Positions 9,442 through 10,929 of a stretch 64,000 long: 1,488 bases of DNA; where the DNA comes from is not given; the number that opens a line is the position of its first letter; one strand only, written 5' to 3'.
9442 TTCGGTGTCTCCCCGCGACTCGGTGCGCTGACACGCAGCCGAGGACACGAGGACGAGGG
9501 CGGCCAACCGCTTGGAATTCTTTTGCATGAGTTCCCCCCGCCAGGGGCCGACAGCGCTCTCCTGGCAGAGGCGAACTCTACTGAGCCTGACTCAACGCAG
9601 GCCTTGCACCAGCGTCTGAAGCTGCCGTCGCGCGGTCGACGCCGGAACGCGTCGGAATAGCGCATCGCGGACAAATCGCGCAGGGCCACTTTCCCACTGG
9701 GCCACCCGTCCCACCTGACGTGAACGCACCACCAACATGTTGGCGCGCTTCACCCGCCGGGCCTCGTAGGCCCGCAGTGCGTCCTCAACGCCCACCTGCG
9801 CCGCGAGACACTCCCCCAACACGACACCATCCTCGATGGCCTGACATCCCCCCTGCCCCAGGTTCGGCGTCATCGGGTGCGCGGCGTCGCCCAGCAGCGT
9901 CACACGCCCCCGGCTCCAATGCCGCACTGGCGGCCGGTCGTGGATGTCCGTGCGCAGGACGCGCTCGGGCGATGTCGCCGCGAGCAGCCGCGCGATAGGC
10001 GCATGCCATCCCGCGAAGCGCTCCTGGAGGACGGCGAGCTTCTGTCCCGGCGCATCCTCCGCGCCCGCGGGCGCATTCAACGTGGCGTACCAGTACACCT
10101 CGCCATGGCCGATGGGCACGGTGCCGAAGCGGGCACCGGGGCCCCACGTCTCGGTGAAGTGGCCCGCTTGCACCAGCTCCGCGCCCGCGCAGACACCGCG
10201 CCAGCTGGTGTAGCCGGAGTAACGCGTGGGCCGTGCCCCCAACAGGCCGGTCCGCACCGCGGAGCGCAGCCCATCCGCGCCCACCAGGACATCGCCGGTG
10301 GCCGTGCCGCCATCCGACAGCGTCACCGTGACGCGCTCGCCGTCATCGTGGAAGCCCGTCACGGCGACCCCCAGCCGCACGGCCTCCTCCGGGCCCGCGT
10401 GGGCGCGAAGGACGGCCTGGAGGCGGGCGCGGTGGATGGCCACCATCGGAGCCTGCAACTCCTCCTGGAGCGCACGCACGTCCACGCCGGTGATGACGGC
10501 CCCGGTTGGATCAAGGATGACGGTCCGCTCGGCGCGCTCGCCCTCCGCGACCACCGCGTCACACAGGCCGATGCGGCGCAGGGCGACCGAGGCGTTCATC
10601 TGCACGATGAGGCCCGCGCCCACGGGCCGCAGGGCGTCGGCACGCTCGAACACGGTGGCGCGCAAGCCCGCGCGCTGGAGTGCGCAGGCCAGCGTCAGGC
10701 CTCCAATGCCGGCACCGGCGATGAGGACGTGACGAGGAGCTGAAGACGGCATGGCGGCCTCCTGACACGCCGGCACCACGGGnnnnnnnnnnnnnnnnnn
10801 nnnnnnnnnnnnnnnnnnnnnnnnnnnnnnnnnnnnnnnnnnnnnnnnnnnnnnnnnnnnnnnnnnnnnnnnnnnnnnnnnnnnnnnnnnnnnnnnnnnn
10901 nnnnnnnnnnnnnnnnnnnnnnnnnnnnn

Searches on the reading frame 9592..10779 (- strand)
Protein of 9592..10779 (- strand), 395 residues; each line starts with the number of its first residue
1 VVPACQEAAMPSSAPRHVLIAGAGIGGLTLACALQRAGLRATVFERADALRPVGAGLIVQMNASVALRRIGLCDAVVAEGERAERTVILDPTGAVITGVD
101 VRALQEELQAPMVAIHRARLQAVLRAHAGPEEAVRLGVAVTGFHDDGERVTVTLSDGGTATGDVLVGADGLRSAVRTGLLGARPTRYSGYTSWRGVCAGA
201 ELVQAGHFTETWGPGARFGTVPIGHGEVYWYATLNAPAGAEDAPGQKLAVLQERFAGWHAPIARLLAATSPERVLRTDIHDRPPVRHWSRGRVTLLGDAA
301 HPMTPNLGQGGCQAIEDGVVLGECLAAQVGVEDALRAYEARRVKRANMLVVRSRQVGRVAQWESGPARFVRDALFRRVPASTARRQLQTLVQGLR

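Call 88: search_protein_families(library=pfam, proteins=[window:9592-10779:-], max_evalue=0.001)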
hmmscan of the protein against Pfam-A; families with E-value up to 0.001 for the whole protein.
window:9592-10779:- (395 aa): 5 families
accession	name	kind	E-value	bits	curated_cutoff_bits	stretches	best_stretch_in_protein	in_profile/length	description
PF01494.25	FAD_binding_3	-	8.8e-29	101.3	22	1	17-351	3-347/349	FAD binding domain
PF13450.12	NAD_binding_8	-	6.4e-06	26.8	21.9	1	20-48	1-29/68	NAD(P)-binding Rossmann-like domain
PF07992.20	Pyr_redox_2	-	2.2e-05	24.5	26.1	0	13-54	140-182/291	Pyridine nucleotide-disulphide oxidoreductase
PF00070.33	Pyr_redox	-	7.6e-05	23.6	22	1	17-52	1-36/82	Pyridine nucleotide-disulphide oxidoreductase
PF00890.30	FAD_binding_2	-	0.00078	19.2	20.4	0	17-49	1-33/414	FAD binding domain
